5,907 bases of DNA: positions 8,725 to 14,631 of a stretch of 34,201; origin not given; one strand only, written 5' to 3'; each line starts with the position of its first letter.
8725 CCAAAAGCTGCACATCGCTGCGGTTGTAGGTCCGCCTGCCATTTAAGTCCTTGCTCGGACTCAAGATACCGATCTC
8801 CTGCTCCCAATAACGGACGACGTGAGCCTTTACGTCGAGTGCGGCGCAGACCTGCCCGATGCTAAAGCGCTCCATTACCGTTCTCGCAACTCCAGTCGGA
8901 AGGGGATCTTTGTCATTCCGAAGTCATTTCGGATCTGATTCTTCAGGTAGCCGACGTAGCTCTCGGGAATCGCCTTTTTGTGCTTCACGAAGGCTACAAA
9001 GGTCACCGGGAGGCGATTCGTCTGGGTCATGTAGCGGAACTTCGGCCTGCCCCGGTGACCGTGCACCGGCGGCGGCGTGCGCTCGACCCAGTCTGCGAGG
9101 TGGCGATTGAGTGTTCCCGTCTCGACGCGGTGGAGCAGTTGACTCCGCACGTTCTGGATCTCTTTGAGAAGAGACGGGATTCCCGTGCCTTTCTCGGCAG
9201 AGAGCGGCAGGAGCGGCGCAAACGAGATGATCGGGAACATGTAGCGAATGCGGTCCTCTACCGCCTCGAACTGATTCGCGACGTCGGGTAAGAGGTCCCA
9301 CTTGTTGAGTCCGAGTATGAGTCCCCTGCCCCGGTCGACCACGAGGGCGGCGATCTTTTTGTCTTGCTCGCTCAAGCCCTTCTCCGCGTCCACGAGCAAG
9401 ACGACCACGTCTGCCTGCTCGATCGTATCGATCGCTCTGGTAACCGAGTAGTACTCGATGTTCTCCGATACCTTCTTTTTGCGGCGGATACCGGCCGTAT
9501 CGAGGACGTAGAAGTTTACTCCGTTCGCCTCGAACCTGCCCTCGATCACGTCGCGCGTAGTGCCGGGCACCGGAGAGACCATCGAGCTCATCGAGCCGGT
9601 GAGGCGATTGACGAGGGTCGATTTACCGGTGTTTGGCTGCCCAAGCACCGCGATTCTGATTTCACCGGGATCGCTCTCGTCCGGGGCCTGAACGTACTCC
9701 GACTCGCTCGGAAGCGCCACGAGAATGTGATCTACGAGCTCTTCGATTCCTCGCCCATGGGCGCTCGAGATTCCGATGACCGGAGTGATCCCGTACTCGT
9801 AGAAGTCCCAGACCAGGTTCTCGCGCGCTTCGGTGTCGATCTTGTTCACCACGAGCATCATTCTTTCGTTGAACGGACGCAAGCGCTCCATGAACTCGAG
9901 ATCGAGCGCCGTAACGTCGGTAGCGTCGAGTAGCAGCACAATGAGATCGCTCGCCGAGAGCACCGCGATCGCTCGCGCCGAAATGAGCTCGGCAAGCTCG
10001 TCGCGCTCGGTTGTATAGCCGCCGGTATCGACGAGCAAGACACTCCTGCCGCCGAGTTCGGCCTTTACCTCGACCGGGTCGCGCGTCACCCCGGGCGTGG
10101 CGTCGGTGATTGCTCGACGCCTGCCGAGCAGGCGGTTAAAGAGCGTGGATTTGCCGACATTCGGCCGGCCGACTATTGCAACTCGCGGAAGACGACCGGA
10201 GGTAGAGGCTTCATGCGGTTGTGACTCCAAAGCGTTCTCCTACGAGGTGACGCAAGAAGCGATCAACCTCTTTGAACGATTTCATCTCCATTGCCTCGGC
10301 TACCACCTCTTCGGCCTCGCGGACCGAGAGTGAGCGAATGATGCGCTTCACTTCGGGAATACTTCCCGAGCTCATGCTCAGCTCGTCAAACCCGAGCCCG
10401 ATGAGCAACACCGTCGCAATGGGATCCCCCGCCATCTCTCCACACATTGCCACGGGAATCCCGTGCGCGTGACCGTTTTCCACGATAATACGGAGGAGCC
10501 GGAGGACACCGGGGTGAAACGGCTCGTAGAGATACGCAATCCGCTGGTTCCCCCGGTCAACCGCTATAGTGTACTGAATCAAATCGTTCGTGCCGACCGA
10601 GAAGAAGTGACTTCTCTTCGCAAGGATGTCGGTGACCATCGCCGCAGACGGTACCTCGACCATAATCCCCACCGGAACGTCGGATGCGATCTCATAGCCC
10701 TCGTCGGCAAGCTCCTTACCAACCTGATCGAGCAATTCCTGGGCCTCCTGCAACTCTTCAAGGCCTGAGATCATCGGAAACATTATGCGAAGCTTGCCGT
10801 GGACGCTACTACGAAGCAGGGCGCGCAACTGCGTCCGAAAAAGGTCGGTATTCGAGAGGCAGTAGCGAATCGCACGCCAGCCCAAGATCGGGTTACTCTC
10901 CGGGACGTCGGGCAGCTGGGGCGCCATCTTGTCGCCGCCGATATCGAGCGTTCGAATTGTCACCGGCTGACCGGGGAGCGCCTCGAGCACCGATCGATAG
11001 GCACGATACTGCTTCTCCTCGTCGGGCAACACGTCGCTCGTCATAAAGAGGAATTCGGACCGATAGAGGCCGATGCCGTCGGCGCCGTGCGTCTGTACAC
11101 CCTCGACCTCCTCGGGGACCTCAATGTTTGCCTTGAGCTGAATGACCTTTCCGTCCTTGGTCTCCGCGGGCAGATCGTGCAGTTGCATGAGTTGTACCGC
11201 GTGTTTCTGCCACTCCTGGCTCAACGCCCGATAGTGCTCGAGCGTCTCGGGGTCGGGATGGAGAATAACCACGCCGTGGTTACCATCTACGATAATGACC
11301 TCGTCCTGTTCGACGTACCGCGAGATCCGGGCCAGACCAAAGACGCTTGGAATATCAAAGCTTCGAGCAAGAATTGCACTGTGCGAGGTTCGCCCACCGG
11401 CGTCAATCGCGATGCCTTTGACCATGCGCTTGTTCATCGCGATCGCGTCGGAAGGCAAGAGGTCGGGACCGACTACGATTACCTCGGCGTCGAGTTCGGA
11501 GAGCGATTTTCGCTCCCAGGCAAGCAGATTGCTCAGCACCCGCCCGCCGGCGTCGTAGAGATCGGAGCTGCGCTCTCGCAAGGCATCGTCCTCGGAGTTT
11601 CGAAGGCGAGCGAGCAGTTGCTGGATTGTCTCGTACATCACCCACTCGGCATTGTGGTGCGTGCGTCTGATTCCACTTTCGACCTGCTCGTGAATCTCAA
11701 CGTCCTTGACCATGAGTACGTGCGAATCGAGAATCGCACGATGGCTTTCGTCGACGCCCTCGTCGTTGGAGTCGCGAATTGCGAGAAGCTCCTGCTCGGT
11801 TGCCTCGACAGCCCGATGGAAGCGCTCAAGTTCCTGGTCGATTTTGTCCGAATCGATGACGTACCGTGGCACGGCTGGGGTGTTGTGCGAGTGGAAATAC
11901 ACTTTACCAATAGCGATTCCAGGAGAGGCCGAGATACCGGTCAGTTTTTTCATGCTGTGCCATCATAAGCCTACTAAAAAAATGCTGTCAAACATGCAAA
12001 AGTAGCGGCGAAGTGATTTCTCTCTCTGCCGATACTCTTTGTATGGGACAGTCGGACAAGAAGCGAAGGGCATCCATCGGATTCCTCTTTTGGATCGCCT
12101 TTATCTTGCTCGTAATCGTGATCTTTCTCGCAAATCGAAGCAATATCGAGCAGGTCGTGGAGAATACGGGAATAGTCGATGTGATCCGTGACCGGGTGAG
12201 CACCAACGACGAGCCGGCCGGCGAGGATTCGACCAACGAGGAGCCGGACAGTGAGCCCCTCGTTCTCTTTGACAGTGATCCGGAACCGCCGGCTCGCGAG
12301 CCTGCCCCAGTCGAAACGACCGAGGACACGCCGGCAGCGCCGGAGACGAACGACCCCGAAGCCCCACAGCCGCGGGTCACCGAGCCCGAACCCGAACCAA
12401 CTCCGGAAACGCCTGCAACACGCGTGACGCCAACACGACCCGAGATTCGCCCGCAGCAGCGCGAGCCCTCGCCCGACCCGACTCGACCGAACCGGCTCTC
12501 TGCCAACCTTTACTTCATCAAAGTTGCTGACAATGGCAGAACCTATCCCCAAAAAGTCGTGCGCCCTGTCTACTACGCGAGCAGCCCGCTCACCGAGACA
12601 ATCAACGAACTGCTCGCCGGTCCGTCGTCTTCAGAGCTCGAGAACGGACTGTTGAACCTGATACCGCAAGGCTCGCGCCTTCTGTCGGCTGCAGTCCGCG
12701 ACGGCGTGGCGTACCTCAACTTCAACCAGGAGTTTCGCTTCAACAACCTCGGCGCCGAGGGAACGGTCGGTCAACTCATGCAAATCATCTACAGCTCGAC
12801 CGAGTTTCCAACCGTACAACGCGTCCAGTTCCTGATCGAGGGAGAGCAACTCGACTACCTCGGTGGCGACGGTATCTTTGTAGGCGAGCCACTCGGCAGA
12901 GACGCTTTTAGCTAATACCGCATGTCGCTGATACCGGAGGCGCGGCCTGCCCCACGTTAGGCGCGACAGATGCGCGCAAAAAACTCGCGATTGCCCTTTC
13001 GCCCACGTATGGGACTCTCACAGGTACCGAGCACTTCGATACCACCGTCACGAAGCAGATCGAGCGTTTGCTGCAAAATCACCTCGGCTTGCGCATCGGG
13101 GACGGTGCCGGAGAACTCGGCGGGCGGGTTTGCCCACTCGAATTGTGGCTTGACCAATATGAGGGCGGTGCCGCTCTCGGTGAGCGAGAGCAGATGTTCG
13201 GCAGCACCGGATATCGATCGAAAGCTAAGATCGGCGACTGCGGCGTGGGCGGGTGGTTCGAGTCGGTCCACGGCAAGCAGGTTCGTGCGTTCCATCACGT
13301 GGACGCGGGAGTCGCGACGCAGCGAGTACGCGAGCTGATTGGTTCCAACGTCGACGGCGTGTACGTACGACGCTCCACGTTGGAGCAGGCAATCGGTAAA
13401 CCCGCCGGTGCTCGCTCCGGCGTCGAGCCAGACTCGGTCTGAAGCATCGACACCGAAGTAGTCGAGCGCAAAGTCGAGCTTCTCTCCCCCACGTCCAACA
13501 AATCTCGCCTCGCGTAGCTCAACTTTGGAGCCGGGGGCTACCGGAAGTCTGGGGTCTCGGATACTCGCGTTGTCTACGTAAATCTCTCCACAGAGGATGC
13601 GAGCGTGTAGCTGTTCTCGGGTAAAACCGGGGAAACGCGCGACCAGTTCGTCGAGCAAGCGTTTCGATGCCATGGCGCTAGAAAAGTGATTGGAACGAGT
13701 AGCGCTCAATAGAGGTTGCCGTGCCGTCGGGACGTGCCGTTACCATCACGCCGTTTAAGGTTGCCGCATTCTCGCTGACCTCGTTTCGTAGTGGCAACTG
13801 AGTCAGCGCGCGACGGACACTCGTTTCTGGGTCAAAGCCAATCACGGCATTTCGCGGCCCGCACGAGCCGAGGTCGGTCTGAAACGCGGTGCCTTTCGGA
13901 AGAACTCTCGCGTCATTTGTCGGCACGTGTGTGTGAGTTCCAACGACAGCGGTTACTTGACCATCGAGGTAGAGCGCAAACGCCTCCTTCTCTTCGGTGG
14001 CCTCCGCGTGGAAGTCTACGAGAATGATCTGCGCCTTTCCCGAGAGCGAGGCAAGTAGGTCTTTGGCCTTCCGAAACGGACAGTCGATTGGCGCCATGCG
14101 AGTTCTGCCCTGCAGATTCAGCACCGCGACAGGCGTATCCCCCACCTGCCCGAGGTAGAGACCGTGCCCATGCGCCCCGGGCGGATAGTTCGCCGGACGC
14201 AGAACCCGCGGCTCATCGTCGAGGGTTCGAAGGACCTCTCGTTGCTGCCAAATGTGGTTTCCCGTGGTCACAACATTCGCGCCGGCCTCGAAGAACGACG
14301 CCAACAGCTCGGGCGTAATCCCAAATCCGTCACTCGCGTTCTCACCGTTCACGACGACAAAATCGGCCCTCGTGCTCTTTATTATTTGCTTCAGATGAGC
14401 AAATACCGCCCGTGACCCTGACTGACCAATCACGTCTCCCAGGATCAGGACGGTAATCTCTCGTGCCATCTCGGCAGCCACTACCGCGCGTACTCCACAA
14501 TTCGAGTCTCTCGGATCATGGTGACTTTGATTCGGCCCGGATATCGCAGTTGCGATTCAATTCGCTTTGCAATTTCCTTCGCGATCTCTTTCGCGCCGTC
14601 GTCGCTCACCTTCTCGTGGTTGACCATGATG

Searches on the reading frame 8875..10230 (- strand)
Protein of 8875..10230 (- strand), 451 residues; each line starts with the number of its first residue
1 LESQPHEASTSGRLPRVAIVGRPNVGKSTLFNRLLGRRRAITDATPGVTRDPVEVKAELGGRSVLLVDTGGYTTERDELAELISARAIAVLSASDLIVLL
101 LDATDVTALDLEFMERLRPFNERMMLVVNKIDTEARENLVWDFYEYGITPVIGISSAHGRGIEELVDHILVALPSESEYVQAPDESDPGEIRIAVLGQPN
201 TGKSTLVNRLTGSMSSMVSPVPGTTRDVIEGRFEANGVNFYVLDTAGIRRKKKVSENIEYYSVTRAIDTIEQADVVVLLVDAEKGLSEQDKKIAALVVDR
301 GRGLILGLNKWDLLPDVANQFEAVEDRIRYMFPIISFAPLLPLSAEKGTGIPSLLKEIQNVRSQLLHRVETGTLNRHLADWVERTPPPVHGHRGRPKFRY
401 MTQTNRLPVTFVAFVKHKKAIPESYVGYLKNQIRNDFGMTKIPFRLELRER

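Call 7: search_protein_families(library=pfam, proteins=[window:8875-10230:-], max_evalue=0.001)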
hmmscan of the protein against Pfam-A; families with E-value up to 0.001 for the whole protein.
window:8875-10230:- (451 aa): 23 families
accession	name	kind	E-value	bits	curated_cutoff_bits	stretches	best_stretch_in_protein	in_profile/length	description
PF01926.29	MMR_HSR1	-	2.7e-55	185.8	21.9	2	16-130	1-113/113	50S ribosome-binding GTPase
PF02421.24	FeoB_N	-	2.9e-34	118.3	27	2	16-169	2-156/156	Ferrous iron transport protein B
PF14714.11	KH_dom-like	-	1.9e-25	89.4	27.3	1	368-449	1-81/81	KH-domain-like of EngA bacterial GTPase enzymes, C-terminal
PF00009.33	GTP_EFTU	-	6.8e-22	78.4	26.5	2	265-360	85-184/188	Elongation factor Tu GTP binding domain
PF00350.29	Dynamin_N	-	2e-15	57.6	27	0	17-56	1-39/168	Dynamin family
PF04548.22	AIG1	-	5e-11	42.8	27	1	16-118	2-108/212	AIG1 family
PF03193.22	RsgA_GTPase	-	6.3e-09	36.3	30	0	194-223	110-139/174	RsgA GTPase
PF08477.19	Roc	-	5.9e-08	33.4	27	0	16-132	1-119/119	Ras of Complex, Roc, domain of DAPkinase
PF00025.27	Arf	-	6.1e-07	29.5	22.3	0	190-267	14-85/174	ADP-ribosylation factor family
PF03308.22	MeaB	-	7.2e-07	28.9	23.1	0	9-35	28-54/273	Methylmalonyl Co-A mutase-associated GTPase MeaB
PF10662.15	PduV-EutP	-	9.4e-06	25.9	21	0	86-169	55-141/143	Ethanolamine utilisation - propanediol utilisation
PF02492.25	cobW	-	1.6e-05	25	20.7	0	245-331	91-172/180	CobW/HypB/UreG, nucleotide-binding domain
PF00071.28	Ras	-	1.8e-05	24.8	21.6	0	193-256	2-66/162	Ras family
PF00005.33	ABC_tran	-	3.1e-05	25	25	0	16-40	13-37/137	ABC transporter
PF05621.17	TniB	-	6.7e-05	22.9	22.4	0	7-43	28-64/189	Bacterial TniB protein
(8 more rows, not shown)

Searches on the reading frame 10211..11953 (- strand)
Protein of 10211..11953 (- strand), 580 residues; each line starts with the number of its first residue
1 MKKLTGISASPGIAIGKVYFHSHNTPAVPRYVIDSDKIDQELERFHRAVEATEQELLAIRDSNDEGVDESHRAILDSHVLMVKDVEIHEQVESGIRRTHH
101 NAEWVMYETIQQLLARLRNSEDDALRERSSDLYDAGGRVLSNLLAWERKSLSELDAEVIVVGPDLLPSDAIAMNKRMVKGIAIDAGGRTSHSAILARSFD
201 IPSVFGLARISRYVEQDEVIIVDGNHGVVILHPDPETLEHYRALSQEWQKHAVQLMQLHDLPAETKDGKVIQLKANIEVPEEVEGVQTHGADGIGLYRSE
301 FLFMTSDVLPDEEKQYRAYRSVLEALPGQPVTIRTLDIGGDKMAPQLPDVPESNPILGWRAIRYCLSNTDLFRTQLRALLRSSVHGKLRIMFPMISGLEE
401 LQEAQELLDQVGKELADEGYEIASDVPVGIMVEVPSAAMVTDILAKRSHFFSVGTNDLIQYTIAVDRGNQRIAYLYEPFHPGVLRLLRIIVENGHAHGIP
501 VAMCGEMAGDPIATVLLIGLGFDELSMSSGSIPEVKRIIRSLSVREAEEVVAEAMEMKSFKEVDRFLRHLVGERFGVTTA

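Call 7: search_protein_families(library=pfam, proteins=[window:10211-11953:-], max_evalue=0.001)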
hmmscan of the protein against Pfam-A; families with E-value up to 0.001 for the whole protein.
window:10211-11953:- (580 aa): 3 families
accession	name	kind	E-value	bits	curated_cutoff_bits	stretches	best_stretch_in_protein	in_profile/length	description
PF02896.24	PEP-utilizers_C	-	4.6e-111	371.1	22.8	1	255-542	4-291/293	PEP-utilising enzyme, PEP-binding domain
PF05524.18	PEP-utilisers_N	-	3.9e-29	101.7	24.4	1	5-128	1-121/121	PEP-utilising enzyme, N-terminal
PF00391.29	PEP-utilizers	-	1.5e-19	69.8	23.1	1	155-227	2-72/72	PEP-utilising enzyme, mobile domain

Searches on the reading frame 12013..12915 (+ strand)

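Call 7: search_protein_families(library=pfam, proteins=[window:12013-12915:+], max_evalue=0.001)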
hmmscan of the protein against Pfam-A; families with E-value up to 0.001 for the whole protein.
window:12013-12915:+ (300 aa): 1 family
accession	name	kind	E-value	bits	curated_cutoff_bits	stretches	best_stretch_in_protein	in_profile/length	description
PF10646.14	Germane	-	3.6e-23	82.8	23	1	166-281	2-117/117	Sporulation and spore germination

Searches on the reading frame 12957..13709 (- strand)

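Call 7: search_protein_families(library=pfam, proteins=[window:12957-13709:-], max_evalue=0.001)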
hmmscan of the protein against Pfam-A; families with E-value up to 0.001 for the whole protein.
window:12957-13709:- (250 aa): 1 family
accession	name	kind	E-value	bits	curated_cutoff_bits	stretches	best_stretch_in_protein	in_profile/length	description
PF01728.25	FtsJ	-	4.5e-27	95.6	24.1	1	70-244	1-176/181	FtsJ-like methyltransferase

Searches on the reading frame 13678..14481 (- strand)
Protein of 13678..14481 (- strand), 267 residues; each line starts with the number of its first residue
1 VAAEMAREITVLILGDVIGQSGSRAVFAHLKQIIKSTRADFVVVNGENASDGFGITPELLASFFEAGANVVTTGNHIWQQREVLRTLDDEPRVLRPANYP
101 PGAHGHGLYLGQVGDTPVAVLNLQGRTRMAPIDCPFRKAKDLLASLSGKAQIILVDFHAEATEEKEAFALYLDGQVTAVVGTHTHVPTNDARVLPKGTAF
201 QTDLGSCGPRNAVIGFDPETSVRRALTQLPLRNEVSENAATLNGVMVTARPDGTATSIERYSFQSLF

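Call 7: search_protein_families(library=pfam, proteins=[window:13678-14481:-], max_evalue=0.001)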
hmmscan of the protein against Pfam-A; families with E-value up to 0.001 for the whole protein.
window:13678-14481:- (267 aa): 2 families
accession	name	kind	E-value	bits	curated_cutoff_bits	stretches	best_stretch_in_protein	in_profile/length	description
PF13277.11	YmdB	-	2.7e-97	325.4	27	1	12-260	1-252/253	YmdB-like protein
PF00149.33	Metallophos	-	6.7e-11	43.4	21.5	1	10-187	2-191/191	Calcineurin-like phosphoesterase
